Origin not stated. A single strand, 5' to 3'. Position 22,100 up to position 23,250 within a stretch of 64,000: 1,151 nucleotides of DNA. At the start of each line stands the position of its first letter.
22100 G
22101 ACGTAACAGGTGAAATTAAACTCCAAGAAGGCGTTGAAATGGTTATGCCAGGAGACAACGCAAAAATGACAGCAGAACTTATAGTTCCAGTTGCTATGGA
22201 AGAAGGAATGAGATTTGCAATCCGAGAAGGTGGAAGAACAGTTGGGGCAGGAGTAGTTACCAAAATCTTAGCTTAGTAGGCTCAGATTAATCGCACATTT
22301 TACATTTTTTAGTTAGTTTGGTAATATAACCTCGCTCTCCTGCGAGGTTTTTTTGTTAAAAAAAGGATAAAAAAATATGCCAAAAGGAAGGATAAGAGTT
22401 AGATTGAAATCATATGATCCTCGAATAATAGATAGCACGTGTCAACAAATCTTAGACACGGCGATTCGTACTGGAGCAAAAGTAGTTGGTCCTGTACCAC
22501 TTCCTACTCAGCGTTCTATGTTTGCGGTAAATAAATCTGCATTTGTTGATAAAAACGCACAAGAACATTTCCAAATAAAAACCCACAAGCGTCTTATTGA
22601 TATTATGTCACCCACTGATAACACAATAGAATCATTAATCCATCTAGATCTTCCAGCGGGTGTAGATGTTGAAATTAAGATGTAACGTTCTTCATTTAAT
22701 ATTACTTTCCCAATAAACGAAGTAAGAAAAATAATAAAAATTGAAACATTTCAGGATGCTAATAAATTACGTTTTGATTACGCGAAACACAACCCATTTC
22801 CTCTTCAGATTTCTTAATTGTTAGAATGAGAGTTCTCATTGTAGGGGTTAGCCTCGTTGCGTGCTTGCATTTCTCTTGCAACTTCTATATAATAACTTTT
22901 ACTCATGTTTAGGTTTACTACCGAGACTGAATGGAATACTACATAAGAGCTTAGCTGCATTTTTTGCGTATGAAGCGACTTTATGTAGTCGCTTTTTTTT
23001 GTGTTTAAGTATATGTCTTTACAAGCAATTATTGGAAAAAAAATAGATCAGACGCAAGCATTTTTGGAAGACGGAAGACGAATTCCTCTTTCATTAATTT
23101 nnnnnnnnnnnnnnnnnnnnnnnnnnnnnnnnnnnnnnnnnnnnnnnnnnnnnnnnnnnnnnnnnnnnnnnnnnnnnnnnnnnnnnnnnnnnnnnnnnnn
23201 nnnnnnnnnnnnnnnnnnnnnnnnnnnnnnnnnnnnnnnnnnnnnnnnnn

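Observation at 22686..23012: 315-nt structured spacer with a strong terminator splitting rpsJ from rplC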

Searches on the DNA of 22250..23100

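Call 6: search_rna_families(source=window, start=22250, end=23100, threshold=evalue, max_evalue=10, show_alignments=3)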
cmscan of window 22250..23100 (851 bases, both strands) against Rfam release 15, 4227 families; matches with E-value up to 10: 12.
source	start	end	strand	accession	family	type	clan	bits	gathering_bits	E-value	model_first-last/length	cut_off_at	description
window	22962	23044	-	RF02059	STnc50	Gene; sRNA;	-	23.1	55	0.27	1-84/84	no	Salmonella enterica sRNA STnc40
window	22632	22743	+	RF01871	MALAT1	Gene; lncRNA;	-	20.2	70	5.4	1-95/95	no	Metastasis associated lung adenocarcinoma transcript 1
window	22314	22421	-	RF00121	MicC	Gene; sRNA;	-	19.7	90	3.3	1-123/123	no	MicC RNA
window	22291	22359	-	RF02068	STnc480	Gene; sRNA;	-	19.1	72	6.4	1-72/72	no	Enterobacterial sRNA STnc480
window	22296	22357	+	RF01859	Phe_leader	Cis-reg; leader;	-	18.9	55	2.2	1-125/125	no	Phenylalanine leader peptide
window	22314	22397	+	RF00063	SscA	Gene;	-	18.9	60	2.4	1-96/96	no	SscA RNA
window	22319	22379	+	RF03084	DUF2815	Gene; sRNA;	-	18.5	41.2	1.4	1-62/62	no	DUF2815 RNA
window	22730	22817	+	RF00335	snoZ13_snr52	Gene; snRNA; snoRNA; CD-box;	-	17.1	47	5.1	1-101/101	no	Small nucleolar RNA Z13/snr52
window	22729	22816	-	RF02841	Ref70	Gene; sRNA;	-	16.6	115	5.9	1-122/122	no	Enterococcus sRNA 70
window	22268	22355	+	RF00513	Trp_leader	Cis-reg; leader;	-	15.9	41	3.1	1-100/100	no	Tryptophan operon leader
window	22934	23030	-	RF01241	SNORA81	Gene; snRNA; snoRNA; HACA-box;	-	15.1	45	4.2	1-179/179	no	Small nucleolar RNA SNORA81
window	22250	22356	+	RF00022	GcvB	Gene;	-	13.7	42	2.2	105-204/204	5'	GcvB RNA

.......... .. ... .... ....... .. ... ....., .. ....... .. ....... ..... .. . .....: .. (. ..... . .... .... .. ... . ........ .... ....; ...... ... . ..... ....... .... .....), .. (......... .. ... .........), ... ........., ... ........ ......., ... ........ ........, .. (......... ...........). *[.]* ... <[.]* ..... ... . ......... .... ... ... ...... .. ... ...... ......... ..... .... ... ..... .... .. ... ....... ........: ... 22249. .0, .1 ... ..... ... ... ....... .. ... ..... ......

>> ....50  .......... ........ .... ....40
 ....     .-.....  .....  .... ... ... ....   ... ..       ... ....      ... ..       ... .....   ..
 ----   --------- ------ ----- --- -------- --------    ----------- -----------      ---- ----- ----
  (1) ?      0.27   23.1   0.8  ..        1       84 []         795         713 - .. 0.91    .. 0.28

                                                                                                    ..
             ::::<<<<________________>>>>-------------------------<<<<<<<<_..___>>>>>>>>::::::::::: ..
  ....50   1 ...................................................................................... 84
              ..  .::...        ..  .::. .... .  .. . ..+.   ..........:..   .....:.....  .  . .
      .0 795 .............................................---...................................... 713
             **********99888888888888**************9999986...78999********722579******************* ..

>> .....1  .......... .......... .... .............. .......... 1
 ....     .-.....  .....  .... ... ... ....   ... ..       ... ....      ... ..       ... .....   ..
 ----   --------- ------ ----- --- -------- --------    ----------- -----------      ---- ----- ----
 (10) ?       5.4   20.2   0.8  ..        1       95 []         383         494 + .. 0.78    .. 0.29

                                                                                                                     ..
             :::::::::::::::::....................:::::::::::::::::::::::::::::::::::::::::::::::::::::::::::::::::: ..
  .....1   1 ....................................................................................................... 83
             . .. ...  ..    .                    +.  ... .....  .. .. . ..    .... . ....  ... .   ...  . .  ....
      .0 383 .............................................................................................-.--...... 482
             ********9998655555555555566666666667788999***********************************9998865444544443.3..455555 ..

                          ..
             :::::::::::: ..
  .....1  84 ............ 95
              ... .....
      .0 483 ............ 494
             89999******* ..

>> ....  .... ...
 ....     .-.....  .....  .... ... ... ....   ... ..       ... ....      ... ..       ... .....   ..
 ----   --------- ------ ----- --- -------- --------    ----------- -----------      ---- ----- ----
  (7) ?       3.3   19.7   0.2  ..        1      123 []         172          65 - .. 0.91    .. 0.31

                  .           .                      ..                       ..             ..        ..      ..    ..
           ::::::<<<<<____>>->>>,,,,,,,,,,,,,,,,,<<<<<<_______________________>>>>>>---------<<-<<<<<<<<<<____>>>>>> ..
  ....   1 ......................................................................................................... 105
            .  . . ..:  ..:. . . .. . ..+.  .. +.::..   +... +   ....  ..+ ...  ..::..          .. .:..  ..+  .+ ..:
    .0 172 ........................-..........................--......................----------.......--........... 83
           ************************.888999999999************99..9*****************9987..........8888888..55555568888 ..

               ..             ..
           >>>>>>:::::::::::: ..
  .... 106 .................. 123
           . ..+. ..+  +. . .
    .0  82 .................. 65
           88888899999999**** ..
